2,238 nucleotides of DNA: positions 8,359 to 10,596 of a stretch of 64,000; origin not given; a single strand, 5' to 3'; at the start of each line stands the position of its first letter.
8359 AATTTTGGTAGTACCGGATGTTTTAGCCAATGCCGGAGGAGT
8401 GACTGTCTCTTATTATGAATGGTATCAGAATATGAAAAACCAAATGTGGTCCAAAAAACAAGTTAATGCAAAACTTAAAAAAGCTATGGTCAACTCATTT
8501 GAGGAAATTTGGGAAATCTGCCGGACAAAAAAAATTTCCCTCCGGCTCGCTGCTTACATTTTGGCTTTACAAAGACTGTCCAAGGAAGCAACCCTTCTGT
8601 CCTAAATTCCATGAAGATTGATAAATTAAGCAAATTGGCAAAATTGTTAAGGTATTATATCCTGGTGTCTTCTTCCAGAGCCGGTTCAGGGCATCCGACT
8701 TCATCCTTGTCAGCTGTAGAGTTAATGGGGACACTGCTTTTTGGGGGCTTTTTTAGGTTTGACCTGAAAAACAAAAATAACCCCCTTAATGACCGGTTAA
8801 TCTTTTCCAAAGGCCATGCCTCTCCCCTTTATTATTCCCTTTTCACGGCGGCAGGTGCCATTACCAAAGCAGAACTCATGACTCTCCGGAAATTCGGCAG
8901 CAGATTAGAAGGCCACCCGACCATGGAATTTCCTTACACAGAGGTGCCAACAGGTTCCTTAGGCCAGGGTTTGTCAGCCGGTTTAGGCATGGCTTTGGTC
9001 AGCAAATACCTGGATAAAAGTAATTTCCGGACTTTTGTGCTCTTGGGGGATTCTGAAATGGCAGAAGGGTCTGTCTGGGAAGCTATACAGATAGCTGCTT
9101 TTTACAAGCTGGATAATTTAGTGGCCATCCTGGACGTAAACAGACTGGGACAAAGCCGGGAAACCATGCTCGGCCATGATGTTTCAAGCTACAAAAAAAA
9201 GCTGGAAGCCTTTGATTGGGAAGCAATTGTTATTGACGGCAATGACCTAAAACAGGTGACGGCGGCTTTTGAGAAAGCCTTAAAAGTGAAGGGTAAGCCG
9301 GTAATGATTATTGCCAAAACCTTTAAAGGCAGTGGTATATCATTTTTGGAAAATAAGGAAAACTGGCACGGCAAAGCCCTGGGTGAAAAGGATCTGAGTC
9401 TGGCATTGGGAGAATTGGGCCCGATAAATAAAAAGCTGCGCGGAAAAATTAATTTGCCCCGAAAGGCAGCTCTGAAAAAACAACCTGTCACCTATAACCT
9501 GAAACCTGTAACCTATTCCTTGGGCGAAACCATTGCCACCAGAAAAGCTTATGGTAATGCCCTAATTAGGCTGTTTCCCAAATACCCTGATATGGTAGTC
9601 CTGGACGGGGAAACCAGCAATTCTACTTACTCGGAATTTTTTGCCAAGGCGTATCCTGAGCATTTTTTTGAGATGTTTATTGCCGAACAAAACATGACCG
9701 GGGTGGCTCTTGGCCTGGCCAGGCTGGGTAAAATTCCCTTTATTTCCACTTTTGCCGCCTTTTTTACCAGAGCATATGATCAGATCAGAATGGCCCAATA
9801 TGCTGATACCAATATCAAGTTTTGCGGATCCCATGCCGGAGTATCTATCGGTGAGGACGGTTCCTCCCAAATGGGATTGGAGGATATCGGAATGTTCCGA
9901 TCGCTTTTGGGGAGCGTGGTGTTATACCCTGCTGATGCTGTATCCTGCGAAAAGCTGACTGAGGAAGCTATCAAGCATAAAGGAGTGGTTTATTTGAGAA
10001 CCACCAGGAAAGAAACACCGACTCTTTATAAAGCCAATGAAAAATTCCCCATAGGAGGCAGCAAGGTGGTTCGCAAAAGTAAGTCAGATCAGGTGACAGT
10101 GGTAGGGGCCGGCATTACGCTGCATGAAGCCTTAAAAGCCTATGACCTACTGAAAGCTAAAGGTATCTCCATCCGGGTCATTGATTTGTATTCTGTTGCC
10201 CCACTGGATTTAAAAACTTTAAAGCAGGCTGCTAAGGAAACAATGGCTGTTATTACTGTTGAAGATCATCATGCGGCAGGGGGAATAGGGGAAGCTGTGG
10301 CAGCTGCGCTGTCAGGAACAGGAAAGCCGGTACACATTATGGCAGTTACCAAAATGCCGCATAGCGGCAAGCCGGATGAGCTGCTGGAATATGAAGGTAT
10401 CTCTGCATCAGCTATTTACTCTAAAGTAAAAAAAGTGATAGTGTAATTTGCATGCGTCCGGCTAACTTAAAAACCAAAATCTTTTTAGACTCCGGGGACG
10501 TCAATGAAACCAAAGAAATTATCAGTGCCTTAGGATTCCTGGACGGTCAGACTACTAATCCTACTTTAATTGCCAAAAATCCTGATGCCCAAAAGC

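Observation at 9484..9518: The same CCTGTAA heptamer array is in frame in transketolase (+) and in a GH5-like gene (-), plus a CTACCAA array in murT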

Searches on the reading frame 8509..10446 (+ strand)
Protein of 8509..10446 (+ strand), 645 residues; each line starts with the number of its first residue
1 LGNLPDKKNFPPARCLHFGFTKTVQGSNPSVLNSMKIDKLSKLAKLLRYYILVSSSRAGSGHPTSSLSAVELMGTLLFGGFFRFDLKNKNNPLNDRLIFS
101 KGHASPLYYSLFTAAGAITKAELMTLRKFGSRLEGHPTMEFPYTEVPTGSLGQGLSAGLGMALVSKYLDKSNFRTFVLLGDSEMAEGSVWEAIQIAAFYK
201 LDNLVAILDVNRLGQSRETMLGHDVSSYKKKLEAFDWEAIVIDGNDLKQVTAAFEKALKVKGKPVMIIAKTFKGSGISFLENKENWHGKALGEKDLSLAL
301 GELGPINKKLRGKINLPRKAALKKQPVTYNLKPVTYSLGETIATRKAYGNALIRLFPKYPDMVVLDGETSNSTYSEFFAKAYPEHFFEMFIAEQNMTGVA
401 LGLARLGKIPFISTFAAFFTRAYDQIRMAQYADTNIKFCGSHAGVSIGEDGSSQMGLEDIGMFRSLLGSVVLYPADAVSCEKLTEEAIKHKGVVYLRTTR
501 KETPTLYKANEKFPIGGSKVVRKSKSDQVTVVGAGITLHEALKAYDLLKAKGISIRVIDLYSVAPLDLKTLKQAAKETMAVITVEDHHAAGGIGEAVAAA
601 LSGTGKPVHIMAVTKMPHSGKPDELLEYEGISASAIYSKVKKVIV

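Call 9: search_protein_families(library=pfam, proteins=[window:8509-10446:+])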
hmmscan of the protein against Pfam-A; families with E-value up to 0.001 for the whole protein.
window:8509-10446:+ (645 aa): 6 families
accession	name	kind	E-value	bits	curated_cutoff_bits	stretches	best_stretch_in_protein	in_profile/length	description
PF00456.26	Transketolase_N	-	4.2e-44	151.3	22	1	44-304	6-276/334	Transketolase, thiamine diphosphate binding domain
PF02779.29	Transket_pyr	-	1e-39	136.4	27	1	341-504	2-173/174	Transketolase, pyrimidine binding domain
PF02780.25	Transketolase_C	-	3.2e-29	101.8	25.9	1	519-636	2-124/124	Transketolase, C-terminal domain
PF13292.11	DXP_synthase_N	-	2.5e-13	50.4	21.2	1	28-214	6-174/274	1-deoxy-D-xylulose-5-phosphate synthase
PF00676.26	E1_dh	-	4.7e-08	32.8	22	1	151-271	103-224/300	Dehydrogenase E1 component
PF22613.1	Transketolase_C_1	-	0.00046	20.8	27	1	520-568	4-53/113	Transketolase-like TK C-terminal domain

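Call 11: find_homologous_proteins(query=window:8611-10446:+)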
Query window:8611-10446:+ (611 aa): 8000 proteins with E <= 0.001 among 8000 candidates; the best 120 are listed.
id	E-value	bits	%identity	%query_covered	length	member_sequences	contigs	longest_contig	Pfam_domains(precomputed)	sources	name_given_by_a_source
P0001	0.0e+0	1310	100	97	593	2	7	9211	PF13292.12,PF00676.26,PF02780.26,PF02779.30,PF00456.27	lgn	-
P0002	0.0e+0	1176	86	100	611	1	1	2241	PF13292.12,PF00676.26,PF02780.26,PF02779.30,PF00456.27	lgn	-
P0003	0.0e+0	1168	86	99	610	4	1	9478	PF13292.12,PF00676.26,PF02780.26,PF02779.30,PF00456.27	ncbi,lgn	-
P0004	0.0e+0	1162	84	100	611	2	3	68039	PF13292.12,PF00676.26,PF02780.26,PF02779.30,PF00456.27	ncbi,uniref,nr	ncbi:transketolase [Candidatus Daviesbacteria bacterium RIFCSPHIGHO2_02_FULL_41_10]|uniref:Transketo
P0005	0.0e+0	1132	83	100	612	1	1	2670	PF13292.12,PF02780.26,PF02779.30,PF00456.27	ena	-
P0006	0.0e+0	1102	83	97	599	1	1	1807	PF13292.12,PF00676.26,PF02780.26,PF02779.30,PF00456.27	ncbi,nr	ncbi:MAG: transketolase [Candidatus Daviesbacteria bacterium]|nr:transketolase [Candidatus Daviesbac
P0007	0.0e+0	1092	79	99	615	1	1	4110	PF13292.12,PF00676.26,PF02780.26,PF02779.30,PF00456.27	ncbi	-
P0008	0.0e+0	1070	78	100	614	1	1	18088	PF13292.12,PF02780.26,PF02779.30,PF00456.27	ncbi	-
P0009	0.0e+0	1048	78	99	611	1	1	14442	PF13292.12,PF00676.26,PF02780.26,PF02779.30,PF00456.27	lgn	-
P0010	0.0e+0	1045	76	100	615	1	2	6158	PF13292.12,PF00676.26,PF02780.26,PF02779.30,PF00456.27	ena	-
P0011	0.0e+0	1041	76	100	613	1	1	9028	PF13292.12,PF00676.26,PF02780.26,PF02779.30,PF00456.27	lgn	-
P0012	0.0e+0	1014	73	99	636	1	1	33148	PF13292.12,PF02780.26,PF02779.30,PF00456.27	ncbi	-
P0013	1.3e-297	1006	73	100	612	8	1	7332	PF13292.12,PF02780.26,PF02779.30,PF00456.27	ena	-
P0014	1.9e-287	973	71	98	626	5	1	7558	PF13292.12,PF02780.26,PF02779.30,PF00456.27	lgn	-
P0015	7.6e-286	968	70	100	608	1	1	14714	PF13292.12,PF02780.26,PF02779.30,PF00456.27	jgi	jgi:transketolase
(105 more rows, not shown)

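Call 55: find_encoding_contigs(protein=P0004, flank=1000, max_places=1)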
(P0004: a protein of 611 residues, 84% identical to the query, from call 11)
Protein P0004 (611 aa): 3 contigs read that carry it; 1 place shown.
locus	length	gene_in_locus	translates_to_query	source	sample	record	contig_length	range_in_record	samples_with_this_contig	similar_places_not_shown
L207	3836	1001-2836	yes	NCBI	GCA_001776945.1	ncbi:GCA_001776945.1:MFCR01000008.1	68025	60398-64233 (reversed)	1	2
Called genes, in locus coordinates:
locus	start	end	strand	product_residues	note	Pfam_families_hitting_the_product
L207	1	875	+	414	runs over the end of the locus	PF02812:ELFV_dehydrog_N, PF00208:ELFV_dehydrog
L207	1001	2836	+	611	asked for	PF00456:Transketolase_N, PF13292:DXP_synthase_N, PF00676:E1_dh, PF02779:Transket_pyr, PF02780:Transketolase_C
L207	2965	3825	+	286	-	PF00923:TAL_FSA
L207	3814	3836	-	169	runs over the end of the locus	PF07823:CPDase, PF13563:2_5_RNA_ligase2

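Call 56: find_encoding_contigs(protein=P0007, flank=1000, max_places=1)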
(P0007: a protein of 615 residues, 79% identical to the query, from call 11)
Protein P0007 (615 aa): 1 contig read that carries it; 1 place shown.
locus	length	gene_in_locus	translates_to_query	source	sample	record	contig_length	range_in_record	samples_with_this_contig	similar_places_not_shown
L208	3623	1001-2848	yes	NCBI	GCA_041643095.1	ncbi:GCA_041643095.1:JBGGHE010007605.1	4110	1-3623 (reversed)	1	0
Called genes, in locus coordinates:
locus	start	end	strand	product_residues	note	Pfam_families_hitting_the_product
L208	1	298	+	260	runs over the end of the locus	?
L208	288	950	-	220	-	PF00834:Ribul_P_3_epim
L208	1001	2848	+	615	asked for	PF00456:Transketolase_N, PF13292:DXP_synthase_N, PF00676:E1_dh (faint), PF02779:Transket_pyr, PF02780:Transketolase_C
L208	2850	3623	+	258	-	?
